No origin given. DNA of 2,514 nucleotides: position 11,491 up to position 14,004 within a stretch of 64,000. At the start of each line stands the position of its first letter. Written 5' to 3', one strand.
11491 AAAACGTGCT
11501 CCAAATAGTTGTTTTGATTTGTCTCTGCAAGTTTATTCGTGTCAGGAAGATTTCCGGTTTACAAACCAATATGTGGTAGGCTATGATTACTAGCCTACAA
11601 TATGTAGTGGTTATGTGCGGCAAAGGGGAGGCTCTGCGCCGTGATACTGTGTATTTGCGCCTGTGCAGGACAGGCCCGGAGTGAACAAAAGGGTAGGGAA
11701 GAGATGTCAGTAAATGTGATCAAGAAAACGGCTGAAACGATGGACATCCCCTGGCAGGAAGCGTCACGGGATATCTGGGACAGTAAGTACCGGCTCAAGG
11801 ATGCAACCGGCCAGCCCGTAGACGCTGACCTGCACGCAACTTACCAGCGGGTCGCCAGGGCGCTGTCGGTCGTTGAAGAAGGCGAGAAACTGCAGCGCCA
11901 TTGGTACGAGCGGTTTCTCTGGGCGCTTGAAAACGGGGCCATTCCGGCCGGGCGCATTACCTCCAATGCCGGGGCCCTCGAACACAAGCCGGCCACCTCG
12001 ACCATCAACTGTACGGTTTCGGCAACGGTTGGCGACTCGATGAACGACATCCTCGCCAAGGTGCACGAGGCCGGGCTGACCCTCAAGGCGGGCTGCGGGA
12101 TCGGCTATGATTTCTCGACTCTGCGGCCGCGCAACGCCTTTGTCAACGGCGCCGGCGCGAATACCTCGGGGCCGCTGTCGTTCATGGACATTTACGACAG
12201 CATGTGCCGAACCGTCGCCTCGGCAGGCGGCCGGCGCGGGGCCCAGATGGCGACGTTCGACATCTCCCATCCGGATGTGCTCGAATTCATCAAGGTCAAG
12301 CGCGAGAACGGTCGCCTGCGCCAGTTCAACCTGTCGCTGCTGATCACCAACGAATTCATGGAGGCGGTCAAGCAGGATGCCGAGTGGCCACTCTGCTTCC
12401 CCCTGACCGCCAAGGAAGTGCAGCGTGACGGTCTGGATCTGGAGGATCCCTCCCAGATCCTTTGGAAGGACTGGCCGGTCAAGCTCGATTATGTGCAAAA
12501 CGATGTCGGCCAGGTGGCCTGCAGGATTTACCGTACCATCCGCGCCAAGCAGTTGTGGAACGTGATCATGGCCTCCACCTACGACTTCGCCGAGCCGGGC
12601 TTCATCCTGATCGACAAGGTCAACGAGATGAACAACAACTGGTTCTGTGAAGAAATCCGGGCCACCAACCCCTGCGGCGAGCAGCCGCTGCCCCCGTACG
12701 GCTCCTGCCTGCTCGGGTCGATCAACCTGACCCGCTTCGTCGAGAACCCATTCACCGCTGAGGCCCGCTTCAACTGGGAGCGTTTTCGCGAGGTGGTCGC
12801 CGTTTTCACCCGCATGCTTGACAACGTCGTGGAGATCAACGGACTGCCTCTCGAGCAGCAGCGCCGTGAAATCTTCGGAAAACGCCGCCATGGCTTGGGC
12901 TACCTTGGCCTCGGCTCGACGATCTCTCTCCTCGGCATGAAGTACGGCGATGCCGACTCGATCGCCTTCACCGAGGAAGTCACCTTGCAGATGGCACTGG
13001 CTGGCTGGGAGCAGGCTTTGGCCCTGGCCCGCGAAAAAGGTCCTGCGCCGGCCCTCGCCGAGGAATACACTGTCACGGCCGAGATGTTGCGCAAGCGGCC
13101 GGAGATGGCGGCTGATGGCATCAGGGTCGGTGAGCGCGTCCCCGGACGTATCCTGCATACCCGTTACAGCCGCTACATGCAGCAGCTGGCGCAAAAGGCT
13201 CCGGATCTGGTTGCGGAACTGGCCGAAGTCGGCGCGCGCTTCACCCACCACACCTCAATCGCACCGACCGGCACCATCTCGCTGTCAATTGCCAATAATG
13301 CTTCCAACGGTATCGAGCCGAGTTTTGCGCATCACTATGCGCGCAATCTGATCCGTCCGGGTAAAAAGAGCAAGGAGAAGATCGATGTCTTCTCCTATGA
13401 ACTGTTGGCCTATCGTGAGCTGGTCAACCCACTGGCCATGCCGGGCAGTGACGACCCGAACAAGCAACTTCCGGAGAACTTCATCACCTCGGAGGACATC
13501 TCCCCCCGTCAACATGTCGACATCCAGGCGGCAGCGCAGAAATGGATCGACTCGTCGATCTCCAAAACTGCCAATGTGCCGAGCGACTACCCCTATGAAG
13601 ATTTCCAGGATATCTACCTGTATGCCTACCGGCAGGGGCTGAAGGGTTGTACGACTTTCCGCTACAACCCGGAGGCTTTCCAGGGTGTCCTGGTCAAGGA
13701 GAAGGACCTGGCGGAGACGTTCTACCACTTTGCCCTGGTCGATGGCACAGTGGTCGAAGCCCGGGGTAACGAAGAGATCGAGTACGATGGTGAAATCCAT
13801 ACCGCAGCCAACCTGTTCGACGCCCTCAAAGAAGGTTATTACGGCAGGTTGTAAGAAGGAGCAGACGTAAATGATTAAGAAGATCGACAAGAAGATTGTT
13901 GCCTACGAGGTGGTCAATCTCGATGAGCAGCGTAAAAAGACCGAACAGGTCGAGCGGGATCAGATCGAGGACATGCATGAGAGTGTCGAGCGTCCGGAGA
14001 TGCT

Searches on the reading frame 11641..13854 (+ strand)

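Call 25: search_protein_families(library=pfam, proteins=[window:11641-13854:+], max_evalue=0.00001)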
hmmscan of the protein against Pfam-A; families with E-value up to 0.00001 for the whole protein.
window:11641-13854:+ (737 aa): 2 families
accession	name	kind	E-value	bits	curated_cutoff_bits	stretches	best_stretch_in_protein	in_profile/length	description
PF02867.20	Ribonuc_red_lgC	-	1.4e-124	417.1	23.9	1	124-672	3-522/523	Ribonucleotide reductase, barrel domain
PF00317.26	Ribonuc_red_lgN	-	9.2e-06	26.1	28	0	42-111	7-73/77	Ribonucleotide reductase, all-alpha domain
